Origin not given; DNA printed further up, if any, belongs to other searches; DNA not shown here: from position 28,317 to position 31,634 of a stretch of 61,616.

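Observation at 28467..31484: Stand-alone 1005-aa WYL-like / SF1 helicase / PD-(D/E)xK-like nuclease fusion: candidate single-gene anti-phage system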

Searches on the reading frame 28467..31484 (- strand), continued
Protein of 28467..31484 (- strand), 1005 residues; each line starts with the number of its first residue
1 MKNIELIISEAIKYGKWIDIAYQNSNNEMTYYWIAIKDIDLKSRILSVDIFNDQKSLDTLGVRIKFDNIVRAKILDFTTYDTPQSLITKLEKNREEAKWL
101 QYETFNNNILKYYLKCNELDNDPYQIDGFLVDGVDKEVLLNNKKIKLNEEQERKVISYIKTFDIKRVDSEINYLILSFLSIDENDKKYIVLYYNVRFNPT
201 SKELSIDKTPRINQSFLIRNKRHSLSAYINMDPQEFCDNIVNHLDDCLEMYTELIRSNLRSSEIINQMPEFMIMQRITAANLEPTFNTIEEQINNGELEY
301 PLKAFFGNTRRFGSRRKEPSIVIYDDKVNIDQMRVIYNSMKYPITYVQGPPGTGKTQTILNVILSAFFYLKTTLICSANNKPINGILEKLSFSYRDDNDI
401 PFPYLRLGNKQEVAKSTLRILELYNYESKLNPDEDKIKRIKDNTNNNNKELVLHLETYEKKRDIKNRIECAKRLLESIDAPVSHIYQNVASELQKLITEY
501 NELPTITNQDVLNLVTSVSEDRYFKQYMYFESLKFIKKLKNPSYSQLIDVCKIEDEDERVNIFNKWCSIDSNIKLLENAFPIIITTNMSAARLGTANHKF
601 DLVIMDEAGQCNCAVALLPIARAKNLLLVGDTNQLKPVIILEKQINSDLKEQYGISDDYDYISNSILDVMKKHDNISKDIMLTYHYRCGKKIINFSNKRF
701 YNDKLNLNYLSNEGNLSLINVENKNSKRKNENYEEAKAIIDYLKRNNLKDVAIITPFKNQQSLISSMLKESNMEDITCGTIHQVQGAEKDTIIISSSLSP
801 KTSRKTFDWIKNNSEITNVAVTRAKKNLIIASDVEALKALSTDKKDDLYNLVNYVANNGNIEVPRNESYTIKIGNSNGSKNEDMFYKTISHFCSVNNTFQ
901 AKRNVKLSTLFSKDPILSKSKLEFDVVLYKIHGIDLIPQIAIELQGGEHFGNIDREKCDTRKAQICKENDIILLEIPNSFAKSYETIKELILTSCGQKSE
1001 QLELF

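Call 50: search_protein_families(library=padloc, alignment_id=A5, max_evalue=1e-10)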
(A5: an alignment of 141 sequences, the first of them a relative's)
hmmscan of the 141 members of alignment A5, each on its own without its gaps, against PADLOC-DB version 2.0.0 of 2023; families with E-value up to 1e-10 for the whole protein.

A. member 1, L001:5569-8820:- (1083 aa): 0 families

B. families by the number of members that match (of 141 scanned): 163 families (the first 25 are shown)
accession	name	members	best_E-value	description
PDLC02707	PbeA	4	9.9e-33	PbeA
PDLC02861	DpdF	3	1.2e-195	DpdF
PDLC02864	DpdF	3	6.8e-183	DpdF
PDLC02870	DpdF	3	1.8e-139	DpdF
PDLC01089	C3a193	3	6.9e-138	poss. alt. Cas3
PDLC03928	PsyrT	3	6.1e-111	-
PDLC02865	DpdF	3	2.5e-86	DpdF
PDLC02859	DpdF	3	1.7e-65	DpdF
PDLC02868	DpdF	3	1.4e-52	DpdF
PDLC04899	PDC-S07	3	2.1e-49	-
PDLC02855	DpdF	3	1.9e-45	DpdF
PDLC02872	DpdF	3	1.9e-41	DpdF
PDLC02857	DpdF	3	1.9e-33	DpdF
PDLC02867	DpdF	3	6.4e-33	DpdF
PDLC02858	DpdF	3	3.3e-26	DpdF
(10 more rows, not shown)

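Call 51: predict_structure(alignment_id=A4)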
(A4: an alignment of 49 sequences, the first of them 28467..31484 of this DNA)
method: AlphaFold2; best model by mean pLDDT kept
length: 1005 residues; sequences in the alignment: 49
mean_pLDDT: 87.2   pTM: 0.79
mean pLDDT of the five models: 87.2, 86.6, 85.5, 83.7, 81.6
residues with pLDDT >= 90: 533; 70-90: 412; 50-70: 40; < 50: 20
segments of 3 or more residues with pLDDT < 50: 869-878, 998-1005
pLDDT, mean of each block of 10 residues (from residue 1): 80 93 93 96 95 92 94 94 93 88 74 92 87 72 88 91 84 91 88 93 89 88 82 74 79 83 85 89 90 89 86 69 91 95 94 94 95 95 90 80 93 96 89 90 90 93 87 80 81 94 92 88 91 94 96 97 95 96 96 93 97 96 97 87 88 88 94 88 93 94 90 94 79 94 93 90 93 90 75 92 81 85 93 93 87 94 68 38 77 79 84 75 87 85 73 70 83 83 76 69 35
secondary structure, 60 per line:
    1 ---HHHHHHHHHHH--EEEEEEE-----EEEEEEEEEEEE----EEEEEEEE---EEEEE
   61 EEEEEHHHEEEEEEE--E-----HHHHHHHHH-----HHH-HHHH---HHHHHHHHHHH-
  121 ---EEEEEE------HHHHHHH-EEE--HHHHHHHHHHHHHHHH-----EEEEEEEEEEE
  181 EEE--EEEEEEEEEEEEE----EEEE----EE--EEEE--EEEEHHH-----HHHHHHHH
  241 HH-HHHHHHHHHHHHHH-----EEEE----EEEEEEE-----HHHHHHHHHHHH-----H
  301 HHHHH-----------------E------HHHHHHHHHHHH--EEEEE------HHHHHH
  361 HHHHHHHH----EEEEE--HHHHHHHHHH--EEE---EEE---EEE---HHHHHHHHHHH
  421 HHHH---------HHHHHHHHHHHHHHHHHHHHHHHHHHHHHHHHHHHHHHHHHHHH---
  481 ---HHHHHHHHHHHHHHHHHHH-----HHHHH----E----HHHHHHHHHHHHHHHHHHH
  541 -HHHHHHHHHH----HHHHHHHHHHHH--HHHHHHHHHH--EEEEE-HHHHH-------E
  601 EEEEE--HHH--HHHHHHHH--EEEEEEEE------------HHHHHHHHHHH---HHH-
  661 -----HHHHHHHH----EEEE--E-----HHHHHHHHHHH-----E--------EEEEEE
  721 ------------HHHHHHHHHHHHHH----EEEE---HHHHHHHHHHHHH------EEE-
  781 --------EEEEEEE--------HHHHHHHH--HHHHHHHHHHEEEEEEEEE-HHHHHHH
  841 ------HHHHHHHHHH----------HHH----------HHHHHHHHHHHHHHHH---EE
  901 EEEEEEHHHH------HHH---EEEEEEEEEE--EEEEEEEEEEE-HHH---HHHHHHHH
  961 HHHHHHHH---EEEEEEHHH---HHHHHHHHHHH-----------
elements in order (helices of 4 or more, strands of 3 or more residues): H4-14 E17-23 E29-40 E45-52 E56-65 E69-75 H84-92 H102-105 H109-119 E124-129 H136-142 E144-146 H149-164 E170-183 E186-198 E203-206 E215-218 E221-224 H233-242 H244-257 E263-266 E271-277 H283-294 H300-305 H330-341 E344-348 H355-368 E373-377 H380-389 E392-394 E398-400 E404-406 H410-424 H434-477 H484-502 H508-512 H522-540 H542-551 H556-567 H570-579 E582-586 H588-592 E600-605 H613-620 E623-630 H643-653 H666-673 E678-681 H690-700 E715-720 H733-746 E751-754 H758-770 E777-779 E789-795 H804-811 H814-823 E824-832 H834-840 H847-856 H880-895 E899-906 H907-910 E923-932 E935-945 H953-968 E972-977 H984-994

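Call 57: fold_search(model_id=the predicted structure, library=pdb)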
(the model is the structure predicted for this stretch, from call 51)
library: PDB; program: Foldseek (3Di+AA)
matches with E <= 10: 1395; with E <= 0.001: 125
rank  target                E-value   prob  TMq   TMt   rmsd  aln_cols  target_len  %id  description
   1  8ftm_B                4.0e-24  1.00  0.36  0.47  30.0       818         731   16  Setx-ssRNA-ADP-SO4 complex (released 2023-10-25)
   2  8ftm_A                1.4e-23  1.00  0.35  0.47  30.4       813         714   15  Setx-ssRNA-ADP-SO4 complex (released 2023-10-25)
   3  9l5t_Y                1.5e-22  1.00  0.35  0.27  21.1       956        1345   14  Cryo-EM structure of the thermophile spliceosome (state B*Q2) (released 2025-03-12)
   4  2wjv_A                2.9e-22  1.00  0.36  0.46  23.1       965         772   14  Crystal structure of the complex between human nonsense mediated decay factors UPF1 and UPF2 (released 2009-07-07)
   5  9l5s_Y                3.1e-22  1.00  0.34  0.27  20.9       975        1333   14  Cryo-EM structure of the thermophile spliceosome (state B*Q1) (released 2025-03-12)
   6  8ro2_Q                4.2e-22  1.00  0.34  0.25  22.3      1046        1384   13  Integrative Structure of the human intron lariat Spliceosome (ILS'') (released 2024-09-18)
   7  4b3g_B                5.2e-22  1.00  0.34  0.54  19.3       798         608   14  crystal structure of Ighmbp2 helicase in complex with RNA (released 2012-09-26)
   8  2wjv_B                6.5e-22  1.00  0.37  0.47  22.4       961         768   14  Crystal structure of the complex between human nonsense mediated decay factors UPF1 and UPF2 (released 2009-07-07)
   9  2gk6_A                6.8e-22  1.00  0.33  0.54  19.2       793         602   15  Structural and Functional insights into the human Upf1 helicase core (released 2007-01-09)
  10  2xzl_A                7.6e-22  1.00  0.34  0.43  21.7       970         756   14  Upf1-RNA complex (released 2011-03-30)
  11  9qwn_A                2.1e-21  1.00  0.34  0.42  27.1       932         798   14  Human UPF1 in complex with the histone stem loop RNA (released 2025-12-03)
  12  8ram_O                2.8e-21  1.00  0.35  0.48  16.8       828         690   18  Structure of Sen1 bound RNA Polymerase II pre-termination complex (released 2024-10-30)
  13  9l5r_Y                3.6e-21  1.00  0.34  0.26  19.7       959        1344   15  Cryo-EM structure of the thermophile spliceosome (state ILS) (released 2025-03-12)
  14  8xi2_Q                4.0e-21  1.00  0.35  0.28  20.3       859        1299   15  Cryo-EM structure of the Chlamydomonas C* complex (released 2024-10-09)
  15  5mqf_U                4.2e-21  1.00  0.35  0.28  21.1      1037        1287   12  Cryo-EM structure of a human spliceosome activated for step 2 of splicing (C* complex) (released 2017-03-22)
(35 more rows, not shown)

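Call 60: find_encoding_contigs(protein=P0001, flank=10000, max_places=4)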
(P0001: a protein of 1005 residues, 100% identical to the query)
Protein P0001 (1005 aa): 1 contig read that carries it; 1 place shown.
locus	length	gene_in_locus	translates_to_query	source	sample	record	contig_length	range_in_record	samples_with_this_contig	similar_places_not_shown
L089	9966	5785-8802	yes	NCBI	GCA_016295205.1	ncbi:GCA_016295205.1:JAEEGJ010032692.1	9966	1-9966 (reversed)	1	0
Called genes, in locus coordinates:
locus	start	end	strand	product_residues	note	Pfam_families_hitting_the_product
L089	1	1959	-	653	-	?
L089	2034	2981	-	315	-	PF00535:Glycos_transf_2, PF10111:Glyco_tranf_2_2 (weak), PF13641:Glyco_tranf_2_3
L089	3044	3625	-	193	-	-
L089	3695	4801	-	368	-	PF03054:tRNA_Me_trans, PF20259:tRNA_Me_trans_M, PF20258:tRNA_Me_trans_C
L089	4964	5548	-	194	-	-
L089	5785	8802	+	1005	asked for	PF01443:Viral_helicase1 (faint), PF13086:AAA_11, PF13245:AAA_19 (weak), PF13604:AAA_30 (faint), PF13087:AAA_12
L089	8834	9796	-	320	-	PF12810:ALK_LTK_GRD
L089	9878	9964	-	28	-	?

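Call 86: search_dna_similar(query=window:28467-31484:-, collection=plasmids, mode=protein, max_rows=15)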
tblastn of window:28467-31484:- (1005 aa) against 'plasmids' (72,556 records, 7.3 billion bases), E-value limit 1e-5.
Records with a match: 1196; places in all: 1217; records where one place covers at least 80% of the query: 0.
Best place of each record, by identity: <60% 1196.
By first word of the organism name: Klebsiella 734; Ralstonia 99; Acinetobacter 34; Agrobacterium 25; Rhizobium 23; Raoultella 22; Nostoc 16; Vibrio 16; Escherichia 13; Bacillus 13; and 104 more.
By predicted mobility (MOB-suite, as given by PLSDB): conjugative 765; non-mobilizable 254; mobilizable 177.
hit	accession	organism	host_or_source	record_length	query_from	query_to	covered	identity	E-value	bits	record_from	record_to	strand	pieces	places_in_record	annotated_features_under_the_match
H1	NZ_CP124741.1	Escherichia coli O157:H7 str. EDL933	Homo sapiens,feces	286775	315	976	54%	27.5%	2e-18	162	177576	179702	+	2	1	AAA domain-containing protein | hypothetical protein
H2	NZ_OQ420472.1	Escherichia coli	-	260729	315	976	54%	27.5%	5e-19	162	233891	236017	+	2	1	AAA domain-containing protein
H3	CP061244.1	Escherichia coli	Homo sapiens,cell culture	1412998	298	861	56%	26.4%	2e-28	132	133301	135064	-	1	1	none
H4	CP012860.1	Persicobacter sp. JZB09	cell culture,soil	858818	323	825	50%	26.7%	2e-29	135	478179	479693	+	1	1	record has no annotation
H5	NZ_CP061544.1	Acinetobacter seifertii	Homo sapiens,blood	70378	323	871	55%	23.6%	3e-9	69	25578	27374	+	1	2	AAA domain-containing protein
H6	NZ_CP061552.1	Acinetobacter seifertii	Homo sapiens,blood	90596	323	829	50%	24.4%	1e-8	67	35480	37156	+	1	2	AAA domain-containing protein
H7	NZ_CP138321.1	Agrobacterium fabrum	Blueberry,Crown gall tissues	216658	314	833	52%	23.4%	9e-15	87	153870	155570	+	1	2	serine/threonine-protein kinase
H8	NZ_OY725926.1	Bacteroides finegoldii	-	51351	304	868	39%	30.8%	4e-18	165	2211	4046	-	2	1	AAA domain-containing protein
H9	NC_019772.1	Anabaena cylindrica PCC 7122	water, most likely pond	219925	347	858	51%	23.2%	9e-11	74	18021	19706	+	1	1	AAA domain-containing protein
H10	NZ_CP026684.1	Nostoc sp. 'Peltigera membranacea cyanobiont' N6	Lichen thallus,Peltigera membranacea ...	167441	324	833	51%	23.1%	5e-13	82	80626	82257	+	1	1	serine/threonine-protein kinase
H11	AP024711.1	Leptolinea sp. HRD-7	-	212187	323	835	35%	31.7%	7e-30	197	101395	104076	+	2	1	hypothetical protein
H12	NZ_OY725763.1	Parabacteroides distasonis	-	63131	301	833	36%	30.7%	6e-20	171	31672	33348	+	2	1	AAA domain-containing protein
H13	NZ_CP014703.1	Ralstonia solanacearum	Solanum tuberosum,cell culture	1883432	580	963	38%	27.1%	2e-19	102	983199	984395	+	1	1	none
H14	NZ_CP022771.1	Ralstonia solanacearum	Solanum tuberosum,single cell,Potato ...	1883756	580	963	38%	27.1%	2e-19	102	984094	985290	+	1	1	none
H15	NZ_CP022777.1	Ralstonia solanacearum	Solanum tuberosum,single cell,Potato ...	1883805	580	963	38%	27.1%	2e-19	102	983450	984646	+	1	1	none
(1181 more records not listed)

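Call 87: search_dna_similar(query=window:28467-31484:-, collection=phages, mode=protein, max_rows=10)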
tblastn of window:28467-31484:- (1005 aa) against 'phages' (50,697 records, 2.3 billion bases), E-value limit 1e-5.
Records with a match: 8; places in all: 8; records where one place covers at least 80% of the query: 0.
Best place of each record, by identity: <60% 8.
By first word of the organism name: Bacteriophage 5; Staphylococcus 2; Salmonella 1.
By host as written in the record: - 5; Staphylococcus aureus 2; Salmonella enterica subsp. enterica serovar Kentucky 1.
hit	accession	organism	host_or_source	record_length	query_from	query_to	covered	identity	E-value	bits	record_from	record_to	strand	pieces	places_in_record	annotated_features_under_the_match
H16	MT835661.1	Bacteriophage sp.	human fecal samples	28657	581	963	38%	26.8%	5e-27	125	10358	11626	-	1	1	record has no annotation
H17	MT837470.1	Bacteriophage sp.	human fecal samples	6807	601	872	27%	27.2%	3e-18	97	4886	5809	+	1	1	record has no annotation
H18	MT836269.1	Bacteriophage sp.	human fecal samples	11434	575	836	26%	27.0%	5e-13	80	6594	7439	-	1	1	record has no annotation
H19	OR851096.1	Salmonella phage S.Kent 1-2-1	Salmonella enterica subsp. enterica ...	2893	601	835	23%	28.9%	1e-16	91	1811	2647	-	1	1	record has no annotation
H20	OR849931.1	Staphylococcus phage SA 1298 Kay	Staphylococcus aureus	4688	569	838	27%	24.6%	6e-14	82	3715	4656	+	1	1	record has no annotation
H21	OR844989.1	Staphylococcus phage SA 1306 Kay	Staphylococcus aureus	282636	569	838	27%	24.6%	1e-13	82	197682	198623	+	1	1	record has no annotation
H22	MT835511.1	Bacteriophage sp.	human fecal samples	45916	585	837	25%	26.0%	1e-7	62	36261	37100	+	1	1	record has no annotation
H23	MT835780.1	Bacteriophage sp.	human fecal samples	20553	323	390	7%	44.1%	6e-6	57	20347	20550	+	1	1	record has no annotation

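Call 89: search_protein_families(library=ncbifam, alignment_id=A4, max_evalue=0.00001)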
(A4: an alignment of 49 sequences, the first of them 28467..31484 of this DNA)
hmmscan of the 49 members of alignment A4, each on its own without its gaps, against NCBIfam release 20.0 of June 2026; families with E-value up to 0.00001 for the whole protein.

A. member 1, window:28467-31484:- (1005 aa): 6 families
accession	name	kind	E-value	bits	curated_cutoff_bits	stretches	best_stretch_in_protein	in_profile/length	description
TIGR00376.1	TIGR00376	hypoth_equivalog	4.2e-41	141.1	348.9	3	566-727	328-476/639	IGHMBP2 family helicase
NF058533.1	antiphage_ProA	equivalog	7.9e-32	109.8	1500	1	575-836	1278-1562/1903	anti-phage protein ProA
NF042953.1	Hhe_antiphage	equivalog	2.3e-27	94.9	2000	1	586-835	1267-1540/1797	DUF4011 domain-containing anti-phage protein Hhe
NF040671.1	PLuB_AAA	exception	1.2e-25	89.1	999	1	594-834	957-1232/1256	PLuB system helicase-like protein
TIGR01447.1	recD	equivalog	2.8e-09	36.1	310.15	0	598-735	260-403/597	exodeoxyribonuclease V subunit alpha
TIGR01448.2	helicase_RecD2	equivalog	2.1e-08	32.8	500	0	330-374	319-362/713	SF1B family DNA helicase RecD2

B. families by the number of members that match (of 49 scanned): 7 families
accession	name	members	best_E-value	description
TIGR00376.1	TIGR00376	49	4.1e-46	IGHMBP2 family helicase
NF058533.1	antiphage_ProA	49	3.7e-40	anti-phage protein ProA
NF040671.1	PLuB_AAA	49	9.2e-37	PLuB system helicase-like protein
NF042953.1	Hhe_antiphage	48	2.3e-27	DUF4011 domain-containing anti-phage protein Hhe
TIGR01447.1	recD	46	5e-13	exodeoxyribonuclease V subunit alpha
TIGR01448.2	helicase_RecD2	35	3.6e-12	SF1B family DNA helicase RecD2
NF008127.0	PRK10875.1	1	8.3e-06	exodeoxyribonuclease V subunit alpha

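Call 90: search_protein_families(library=phrogs, proteins=[window:28467-31484:-], max_evalue=0.001)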
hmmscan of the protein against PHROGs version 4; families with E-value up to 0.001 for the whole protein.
window:28467-31484:- (1005 aa): 1 family
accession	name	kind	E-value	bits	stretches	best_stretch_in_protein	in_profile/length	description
phrog_25411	-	unknown function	1.7e-37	130.4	1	332-850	219-614/627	-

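Call 92: find_encoding_contigs(protein=P0062, flank=10000, max_places=1)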
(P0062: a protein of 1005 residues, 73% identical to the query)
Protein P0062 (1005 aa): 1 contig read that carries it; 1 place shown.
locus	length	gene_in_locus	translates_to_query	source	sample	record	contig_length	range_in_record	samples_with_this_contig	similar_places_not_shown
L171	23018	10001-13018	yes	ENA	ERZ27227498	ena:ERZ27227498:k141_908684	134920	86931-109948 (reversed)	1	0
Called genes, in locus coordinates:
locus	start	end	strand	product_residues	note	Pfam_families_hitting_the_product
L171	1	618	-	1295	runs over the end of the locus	PF00395:SLH, PF07523:Big_3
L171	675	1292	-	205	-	PF24585:YunG, PF02805:Ada_Zn_binding (weak)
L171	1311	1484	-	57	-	-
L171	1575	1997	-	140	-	-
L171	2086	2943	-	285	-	-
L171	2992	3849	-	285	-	-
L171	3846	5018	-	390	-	PF00919:UPF0004, PF04055:Radical_SAM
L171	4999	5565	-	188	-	PF13238:AAA_18 (weak)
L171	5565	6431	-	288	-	PF01408:GFO_IDH_MocA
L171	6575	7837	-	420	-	-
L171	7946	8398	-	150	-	-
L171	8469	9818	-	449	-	-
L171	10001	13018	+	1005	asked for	PF01443:Viral_helicase1 (faint), PF13086:AAA_11, PF13245:AAA_19 (weak), PF13604:AAA_30 (faint), PF13087:AAA_12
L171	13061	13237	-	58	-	-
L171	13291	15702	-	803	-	PF13166:AAA_13 (weak)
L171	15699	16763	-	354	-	PF12733:Cadherin-like (faint)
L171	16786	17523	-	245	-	-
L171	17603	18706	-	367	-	PF01381:HTH_3, PF12844:HTH_19, PF13560:HTH_31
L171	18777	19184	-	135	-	-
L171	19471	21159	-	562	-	PF00005:ABC_tran, PF02463:SMC_N (weak)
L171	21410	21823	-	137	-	-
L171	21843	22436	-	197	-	-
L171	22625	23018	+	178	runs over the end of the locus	-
